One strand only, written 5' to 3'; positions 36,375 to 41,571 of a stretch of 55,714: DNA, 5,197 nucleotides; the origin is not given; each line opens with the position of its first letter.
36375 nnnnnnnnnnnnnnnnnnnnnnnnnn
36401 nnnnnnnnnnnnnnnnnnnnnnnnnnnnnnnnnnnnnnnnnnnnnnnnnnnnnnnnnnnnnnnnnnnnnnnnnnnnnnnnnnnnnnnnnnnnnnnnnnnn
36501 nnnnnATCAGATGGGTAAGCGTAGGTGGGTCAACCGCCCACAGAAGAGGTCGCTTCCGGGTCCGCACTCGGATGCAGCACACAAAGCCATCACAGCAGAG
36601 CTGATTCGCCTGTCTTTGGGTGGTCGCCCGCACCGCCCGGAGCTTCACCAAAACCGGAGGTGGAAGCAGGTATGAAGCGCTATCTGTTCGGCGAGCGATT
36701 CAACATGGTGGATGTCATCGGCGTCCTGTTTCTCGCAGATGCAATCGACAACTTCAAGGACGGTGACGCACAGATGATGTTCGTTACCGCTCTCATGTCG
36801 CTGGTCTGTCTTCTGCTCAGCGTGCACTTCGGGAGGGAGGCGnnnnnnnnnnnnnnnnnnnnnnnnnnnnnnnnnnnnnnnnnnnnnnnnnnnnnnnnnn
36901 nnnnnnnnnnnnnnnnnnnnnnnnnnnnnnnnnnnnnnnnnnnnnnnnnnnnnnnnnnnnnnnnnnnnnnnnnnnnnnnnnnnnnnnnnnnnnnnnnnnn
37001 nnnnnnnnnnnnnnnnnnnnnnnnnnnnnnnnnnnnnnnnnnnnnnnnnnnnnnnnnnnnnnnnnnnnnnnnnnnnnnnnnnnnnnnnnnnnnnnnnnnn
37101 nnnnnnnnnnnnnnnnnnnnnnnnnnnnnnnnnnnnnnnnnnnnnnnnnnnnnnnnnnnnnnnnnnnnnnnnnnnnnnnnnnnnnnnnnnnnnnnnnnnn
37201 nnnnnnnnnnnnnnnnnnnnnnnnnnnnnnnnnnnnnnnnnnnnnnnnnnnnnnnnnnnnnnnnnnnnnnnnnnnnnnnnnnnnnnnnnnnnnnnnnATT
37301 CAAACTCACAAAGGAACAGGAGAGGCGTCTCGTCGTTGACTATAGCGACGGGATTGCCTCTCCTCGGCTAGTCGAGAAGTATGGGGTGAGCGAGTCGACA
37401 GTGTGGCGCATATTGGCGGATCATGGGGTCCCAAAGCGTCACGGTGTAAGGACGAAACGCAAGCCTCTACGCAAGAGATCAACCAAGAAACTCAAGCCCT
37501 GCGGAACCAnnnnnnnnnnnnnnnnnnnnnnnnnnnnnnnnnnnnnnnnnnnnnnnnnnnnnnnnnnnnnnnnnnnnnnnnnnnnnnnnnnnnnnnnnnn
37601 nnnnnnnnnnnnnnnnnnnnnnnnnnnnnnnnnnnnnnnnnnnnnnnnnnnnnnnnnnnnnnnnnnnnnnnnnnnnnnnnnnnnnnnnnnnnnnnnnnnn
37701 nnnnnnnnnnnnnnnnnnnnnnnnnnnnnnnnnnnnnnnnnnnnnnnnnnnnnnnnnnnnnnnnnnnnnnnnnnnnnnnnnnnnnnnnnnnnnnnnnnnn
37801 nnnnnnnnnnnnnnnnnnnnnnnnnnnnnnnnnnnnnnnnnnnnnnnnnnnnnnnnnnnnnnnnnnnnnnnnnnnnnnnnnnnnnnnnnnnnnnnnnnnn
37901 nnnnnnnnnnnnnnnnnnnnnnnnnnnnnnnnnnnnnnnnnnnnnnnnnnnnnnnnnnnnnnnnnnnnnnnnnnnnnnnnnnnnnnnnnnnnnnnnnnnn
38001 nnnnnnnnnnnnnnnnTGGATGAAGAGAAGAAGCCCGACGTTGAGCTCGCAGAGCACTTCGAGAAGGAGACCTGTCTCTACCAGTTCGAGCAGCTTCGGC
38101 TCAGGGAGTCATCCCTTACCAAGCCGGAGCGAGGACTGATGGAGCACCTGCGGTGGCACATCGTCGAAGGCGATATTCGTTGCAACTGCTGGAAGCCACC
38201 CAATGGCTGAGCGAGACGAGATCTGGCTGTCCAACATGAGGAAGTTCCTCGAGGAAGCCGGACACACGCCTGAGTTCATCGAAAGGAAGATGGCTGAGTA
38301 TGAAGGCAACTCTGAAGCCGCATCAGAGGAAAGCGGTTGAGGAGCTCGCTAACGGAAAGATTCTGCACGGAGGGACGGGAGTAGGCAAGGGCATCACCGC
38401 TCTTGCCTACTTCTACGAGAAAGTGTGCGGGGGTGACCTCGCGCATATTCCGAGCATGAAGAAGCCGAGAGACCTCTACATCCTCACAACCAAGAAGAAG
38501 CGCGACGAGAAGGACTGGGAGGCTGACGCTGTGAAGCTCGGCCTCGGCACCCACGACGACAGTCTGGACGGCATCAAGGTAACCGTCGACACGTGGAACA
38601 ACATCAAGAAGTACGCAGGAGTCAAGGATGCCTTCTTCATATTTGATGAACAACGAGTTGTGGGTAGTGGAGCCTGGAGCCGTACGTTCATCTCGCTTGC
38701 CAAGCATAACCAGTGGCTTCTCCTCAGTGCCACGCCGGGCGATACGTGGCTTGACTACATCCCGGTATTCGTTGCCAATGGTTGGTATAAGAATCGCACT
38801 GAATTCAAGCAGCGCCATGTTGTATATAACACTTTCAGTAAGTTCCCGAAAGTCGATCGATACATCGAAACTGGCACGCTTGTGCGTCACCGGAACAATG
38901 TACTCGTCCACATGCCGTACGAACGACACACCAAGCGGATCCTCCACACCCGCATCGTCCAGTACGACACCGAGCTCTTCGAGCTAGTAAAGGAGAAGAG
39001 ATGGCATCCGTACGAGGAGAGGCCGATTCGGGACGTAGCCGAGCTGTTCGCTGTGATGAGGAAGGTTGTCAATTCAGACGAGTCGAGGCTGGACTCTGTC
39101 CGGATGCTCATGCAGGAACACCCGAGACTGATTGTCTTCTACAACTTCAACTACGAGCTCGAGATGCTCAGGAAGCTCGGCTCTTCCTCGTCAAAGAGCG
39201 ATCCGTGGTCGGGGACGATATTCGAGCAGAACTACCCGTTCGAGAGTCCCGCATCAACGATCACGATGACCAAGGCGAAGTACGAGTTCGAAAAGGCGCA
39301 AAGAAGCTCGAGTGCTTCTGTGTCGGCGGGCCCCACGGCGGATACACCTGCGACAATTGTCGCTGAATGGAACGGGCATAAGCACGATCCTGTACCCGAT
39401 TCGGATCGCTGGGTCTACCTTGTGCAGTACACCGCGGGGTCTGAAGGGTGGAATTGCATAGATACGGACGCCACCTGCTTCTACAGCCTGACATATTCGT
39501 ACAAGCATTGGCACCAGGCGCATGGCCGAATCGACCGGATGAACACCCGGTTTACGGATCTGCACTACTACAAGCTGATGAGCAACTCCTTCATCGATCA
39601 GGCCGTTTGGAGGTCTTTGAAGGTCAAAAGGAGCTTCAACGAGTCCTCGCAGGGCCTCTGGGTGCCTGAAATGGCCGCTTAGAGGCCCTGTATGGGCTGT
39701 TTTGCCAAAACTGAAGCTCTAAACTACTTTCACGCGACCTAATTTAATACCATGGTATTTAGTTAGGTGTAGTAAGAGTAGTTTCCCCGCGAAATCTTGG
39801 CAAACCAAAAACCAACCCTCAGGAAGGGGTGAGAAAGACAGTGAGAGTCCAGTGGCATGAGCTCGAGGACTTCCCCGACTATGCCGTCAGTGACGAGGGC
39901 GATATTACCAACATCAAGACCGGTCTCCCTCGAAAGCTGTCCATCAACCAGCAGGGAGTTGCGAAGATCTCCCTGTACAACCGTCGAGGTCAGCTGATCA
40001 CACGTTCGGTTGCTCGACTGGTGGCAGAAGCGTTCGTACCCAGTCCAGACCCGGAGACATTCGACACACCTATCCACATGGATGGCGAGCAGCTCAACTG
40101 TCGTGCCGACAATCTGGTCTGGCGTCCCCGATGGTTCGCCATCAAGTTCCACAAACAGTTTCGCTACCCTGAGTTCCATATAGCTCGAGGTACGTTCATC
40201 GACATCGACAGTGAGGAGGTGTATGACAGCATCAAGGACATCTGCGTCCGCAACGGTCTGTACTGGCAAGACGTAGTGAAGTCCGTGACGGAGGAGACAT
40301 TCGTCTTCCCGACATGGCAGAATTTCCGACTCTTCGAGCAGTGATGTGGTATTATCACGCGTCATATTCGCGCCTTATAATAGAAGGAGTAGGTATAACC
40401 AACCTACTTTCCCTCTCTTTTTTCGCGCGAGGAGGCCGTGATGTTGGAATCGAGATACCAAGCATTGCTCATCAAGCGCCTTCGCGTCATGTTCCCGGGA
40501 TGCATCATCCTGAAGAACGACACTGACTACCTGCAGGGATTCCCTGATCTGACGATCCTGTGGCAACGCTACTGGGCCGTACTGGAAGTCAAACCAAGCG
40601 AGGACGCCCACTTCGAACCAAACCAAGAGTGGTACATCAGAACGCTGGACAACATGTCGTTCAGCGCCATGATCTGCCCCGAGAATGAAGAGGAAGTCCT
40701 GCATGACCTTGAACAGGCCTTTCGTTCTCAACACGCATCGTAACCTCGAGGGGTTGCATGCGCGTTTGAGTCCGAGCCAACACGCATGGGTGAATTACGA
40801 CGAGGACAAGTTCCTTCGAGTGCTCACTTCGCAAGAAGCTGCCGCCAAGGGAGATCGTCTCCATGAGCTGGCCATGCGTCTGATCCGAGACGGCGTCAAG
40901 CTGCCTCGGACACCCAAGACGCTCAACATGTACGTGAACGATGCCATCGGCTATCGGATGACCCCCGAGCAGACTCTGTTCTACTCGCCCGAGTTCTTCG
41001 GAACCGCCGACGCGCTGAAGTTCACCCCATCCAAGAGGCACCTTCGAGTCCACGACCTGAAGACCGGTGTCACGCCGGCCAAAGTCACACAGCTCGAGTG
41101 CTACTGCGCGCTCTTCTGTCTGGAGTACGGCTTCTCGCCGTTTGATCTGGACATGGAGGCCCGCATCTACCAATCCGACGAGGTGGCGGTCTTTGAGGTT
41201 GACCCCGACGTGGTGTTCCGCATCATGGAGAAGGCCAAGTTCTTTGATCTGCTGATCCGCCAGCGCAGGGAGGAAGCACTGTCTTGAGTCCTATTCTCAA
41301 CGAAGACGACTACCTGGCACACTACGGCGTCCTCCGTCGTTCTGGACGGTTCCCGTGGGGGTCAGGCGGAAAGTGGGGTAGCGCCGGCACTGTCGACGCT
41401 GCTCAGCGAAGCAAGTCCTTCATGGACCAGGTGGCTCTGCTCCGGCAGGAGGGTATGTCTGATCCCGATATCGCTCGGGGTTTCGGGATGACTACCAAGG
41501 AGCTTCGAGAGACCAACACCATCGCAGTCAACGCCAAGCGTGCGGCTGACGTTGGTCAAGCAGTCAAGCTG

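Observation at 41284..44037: Single-chain two-barrel RNA polymerase candidate (YonO/QDE-1-like) carrying its own HTH modules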

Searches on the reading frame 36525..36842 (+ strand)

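Call 55: search_protein_families(library=pfam, proteins=[window:36525-36842:+], max_evalue=0.01)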
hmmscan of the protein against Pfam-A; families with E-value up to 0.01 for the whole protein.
window:36525-36842:+ (106 aa): 1 family
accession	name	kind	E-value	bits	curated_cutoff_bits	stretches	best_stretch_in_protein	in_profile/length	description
PF20540.3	DUF6755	-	0.0068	17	27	1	69-100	31-62/75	Family of unknown function (DUF6755)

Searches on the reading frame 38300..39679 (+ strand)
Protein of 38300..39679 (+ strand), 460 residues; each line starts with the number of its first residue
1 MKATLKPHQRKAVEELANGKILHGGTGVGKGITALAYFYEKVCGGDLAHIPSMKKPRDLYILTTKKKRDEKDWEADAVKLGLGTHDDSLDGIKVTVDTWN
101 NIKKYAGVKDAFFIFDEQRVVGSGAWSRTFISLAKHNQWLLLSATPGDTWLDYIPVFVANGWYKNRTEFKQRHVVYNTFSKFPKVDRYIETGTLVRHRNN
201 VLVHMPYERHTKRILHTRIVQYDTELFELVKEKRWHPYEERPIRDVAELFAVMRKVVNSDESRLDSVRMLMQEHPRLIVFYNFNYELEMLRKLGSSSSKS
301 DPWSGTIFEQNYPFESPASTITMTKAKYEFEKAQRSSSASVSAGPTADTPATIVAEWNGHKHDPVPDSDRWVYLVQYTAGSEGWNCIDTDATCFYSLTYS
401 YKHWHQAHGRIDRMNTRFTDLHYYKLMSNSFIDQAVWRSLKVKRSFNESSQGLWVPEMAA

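Call 18: search_protein_families(library=phrogs, proteins=[window:38300-39679:+], max_evalue=0.001)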
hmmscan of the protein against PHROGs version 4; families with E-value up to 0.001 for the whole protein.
window:38300-39679:+ (460 aa): 1 family
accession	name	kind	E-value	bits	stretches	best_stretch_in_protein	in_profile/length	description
phrog_62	-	DNA, RNA and nucleotide metabolism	5.6e-49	167.6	2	1-292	693-1021/1881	DNA helicase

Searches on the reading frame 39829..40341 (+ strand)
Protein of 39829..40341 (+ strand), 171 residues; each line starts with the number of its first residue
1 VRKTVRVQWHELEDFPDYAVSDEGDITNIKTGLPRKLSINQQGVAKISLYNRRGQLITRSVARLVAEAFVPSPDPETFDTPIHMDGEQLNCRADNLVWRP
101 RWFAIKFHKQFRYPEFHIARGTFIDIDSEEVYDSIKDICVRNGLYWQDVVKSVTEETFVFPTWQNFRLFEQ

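Call 18: search_protein_families(library=phrogs, proteins=[window:39829-40341:+], max_evalue=0.001)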
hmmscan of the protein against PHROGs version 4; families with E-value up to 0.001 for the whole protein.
window:39829-40341:+ (171 aa): 5 families
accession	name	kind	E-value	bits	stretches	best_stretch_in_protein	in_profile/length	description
phrog_59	-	DNA, RNA and nucleotide metabolism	2.5e-17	64.4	1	6-101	137-228/423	HNH endonuclease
phrog_959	-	DNA, RNA and nucleotide metabolism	1.3e-16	61.6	1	8-99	7-97/138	HNH endonuclease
phrog_6086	-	DNA, RNA and nucleotide metabolism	7.8e-09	36.9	1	5-69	77-141/147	HNH endonuclease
phrog_1492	-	DNA, RNA and nucleotide metabolism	2.1e-08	34.7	1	7-98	45-149/414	HNH endonuclease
phrog_17657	-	DNA, RNA and nucleotide metabolism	3.3e-05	24.7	1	16-99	77-165/168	HNH endonuclease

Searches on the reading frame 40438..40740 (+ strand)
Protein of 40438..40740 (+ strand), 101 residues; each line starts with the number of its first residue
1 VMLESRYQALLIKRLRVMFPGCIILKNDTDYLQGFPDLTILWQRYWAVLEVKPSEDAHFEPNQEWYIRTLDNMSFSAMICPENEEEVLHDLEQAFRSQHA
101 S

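Call 18: search_protein_families(library=phrogs, proteins=[window:40438-40740:+], max_evalue=0.001)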
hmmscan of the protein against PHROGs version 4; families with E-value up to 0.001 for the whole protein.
window:40438-40740:+ (101 aa): 1 family
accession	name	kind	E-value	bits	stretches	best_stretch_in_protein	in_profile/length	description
phrog_93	-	DNA, RNA and nucleotide metabolism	4.2e-09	36.6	1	1-95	351-442/613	endonuclease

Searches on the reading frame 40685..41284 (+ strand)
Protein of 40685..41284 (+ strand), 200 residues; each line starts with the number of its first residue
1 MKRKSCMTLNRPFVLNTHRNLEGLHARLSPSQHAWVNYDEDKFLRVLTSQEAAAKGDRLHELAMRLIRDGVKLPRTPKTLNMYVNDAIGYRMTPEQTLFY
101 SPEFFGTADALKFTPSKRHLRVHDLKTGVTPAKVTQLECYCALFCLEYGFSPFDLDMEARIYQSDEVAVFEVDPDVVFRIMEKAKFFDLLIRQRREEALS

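Call 18: search_protein_families(library=phrogs, proteins=[window:40685-41284:+], max_evalue=0.001)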
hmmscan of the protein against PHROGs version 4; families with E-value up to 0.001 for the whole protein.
window:40685-41284:+ (200 aa): 2 families
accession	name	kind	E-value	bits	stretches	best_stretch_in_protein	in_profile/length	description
phrog_3953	-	DNA, RNA and nucleotide metabolism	4.6e-65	219.8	1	15-198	3-184/186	exonuclease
phrog_69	-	DNA, RNA and nucleotide metabolism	1.5e-09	38.4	1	48-164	116-266/501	exonuclease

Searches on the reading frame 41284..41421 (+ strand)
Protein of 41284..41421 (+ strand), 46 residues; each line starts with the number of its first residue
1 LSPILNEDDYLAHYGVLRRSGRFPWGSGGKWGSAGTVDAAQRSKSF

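Call 76: search_protein_families(library=phrogs, proteins=[window:41284-41421:+], max_evalue=1)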
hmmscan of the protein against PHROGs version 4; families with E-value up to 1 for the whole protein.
seq(46 aa): 1 family
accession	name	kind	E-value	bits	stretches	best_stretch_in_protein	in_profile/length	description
phrog_4291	-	DNA, RNA and nucleotide metabolism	2.9e-09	36.7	1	6-30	7-31/909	RNA-dependent RNA polymerase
